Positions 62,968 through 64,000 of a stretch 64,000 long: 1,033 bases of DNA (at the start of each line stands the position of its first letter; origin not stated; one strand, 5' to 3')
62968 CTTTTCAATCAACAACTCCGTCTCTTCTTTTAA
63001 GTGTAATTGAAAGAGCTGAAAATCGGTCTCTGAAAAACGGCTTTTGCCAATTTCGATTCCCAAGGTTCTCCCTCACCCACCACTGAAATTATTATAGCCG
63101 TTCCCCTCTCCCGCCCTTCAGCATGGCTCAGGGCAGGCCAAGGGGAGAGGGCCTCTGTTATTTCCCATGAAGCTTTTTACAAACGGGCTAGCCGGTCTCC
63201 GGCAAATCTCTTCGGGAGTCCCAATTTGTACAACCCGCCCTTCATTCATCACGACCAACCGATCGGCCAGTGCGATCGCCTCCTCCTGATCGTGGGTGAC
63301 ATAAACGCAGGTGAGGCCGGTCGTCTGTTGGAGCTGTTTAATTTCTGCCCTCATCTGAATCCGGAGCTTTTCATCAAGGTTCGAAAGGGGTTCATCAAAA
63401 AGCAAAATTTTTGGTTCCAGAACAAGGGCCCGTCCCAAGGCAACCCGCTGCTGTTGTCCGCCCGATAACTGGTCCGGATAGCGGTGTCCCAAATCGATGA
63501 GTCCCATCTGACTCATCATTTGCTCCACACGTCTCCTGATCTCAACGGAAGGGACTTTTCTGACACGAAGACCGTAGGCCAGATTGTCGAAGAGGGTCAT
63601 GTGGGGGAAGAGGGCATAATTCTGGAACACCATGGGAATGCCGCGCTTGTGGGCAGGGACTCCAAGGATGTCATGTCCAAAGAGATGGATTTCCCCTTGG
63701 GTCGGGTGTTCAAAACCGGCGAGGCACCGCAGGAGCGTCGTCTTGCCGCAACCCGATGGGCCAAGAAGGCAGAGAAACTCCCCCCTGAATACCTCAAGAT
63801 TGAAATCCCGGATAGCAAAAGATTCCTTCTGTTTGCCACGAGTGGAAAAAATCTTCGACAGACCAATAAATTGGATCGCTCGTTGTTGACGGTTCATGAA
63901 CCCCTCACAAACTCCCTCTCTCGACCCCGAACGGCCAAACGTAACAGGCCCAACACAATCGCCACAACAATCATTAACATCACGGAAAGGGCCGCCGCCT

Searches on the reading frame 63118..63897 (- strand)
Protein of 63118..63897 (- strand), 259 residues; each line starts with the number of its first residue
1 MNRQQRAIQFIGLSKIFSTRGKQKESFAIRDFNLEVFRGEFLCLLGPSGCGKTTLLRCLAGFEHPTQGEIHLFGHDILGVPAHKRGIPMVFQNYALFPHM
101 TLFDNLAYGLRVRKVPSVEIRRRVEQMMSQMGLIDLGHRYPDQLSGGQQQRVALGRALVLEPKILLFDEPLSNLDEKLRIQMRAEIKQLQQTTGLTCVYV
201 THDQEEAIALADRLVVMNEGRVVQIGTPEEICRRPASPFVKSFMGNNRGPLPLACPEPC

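Call 49: search_protein_families(library=pfam, proteins=[window:63118-63897:-], max_evalue=0.001)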
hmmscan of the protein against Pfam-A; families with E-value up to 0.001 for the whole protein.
window:63118-63897:- (259 aa): 2 families
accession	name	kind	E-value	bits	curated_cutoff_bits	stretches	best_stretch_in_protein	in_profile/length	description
PF00005.33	ABC_tran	-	2.4e-37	129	25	1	30-171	2-136/137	ABC transporter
PF13304.12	AAA_21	-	2.6e-06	28.2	27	0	42-62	2-28/304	AAA domain, putative AbiEii toxin, Type IV TA system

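Call 55: find_encoding_contigs(protein=window:63118-63897:-, flank=10000, max_places=3)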
Protein window:63118-63897:- (259 aa): 1 contig read that carries it; 1 place shown.
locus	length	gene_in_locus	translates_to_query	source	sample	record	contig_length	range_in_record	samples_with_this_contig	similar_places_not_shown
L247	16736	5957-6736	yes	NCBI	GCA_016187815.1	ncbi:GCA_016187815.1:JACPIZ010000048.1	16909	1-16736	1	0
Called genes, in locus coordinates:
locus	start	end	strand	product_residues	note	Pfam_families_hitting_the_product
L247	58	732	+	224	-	PF06386:GvpL_GvpF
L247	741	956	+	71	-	PF00741:Gas_vesicle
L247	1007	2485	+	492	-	PF04389:Peptidase_M28 (faint), PF05343:Peptidase_M42 (faint), PF01546:Peptidase_M20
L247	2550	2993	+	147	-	PF20055:DUF6454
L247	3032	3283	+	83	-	PF20055:DUF6454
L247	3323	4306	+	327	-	PF01547:SBP_bac_1 (weak), PF13531:SBP_bac_11, PF13416:SBP_bac_8, PF13343:SBP_bac_6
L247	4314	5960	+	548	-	PF00528:BPD_transp_1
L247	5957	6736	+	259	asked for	PF00005:ABC_tran, PF13304:AAA_21 (faint)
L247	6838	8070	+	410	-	PF04107:GCS2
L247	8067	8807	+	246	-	PF00117:GATase, PF07722:Peptidase_C26 (weak)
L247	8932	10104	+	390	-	PF13173:AAA_14, PF13401:AAA_22 (faint), PF13635:DUF4143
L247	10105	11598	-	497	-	PF02310:B12-binding (weak)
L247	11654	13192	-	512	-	-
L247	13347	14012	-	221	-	PF01791:DeoC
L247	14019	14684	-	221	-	PF01464:SLT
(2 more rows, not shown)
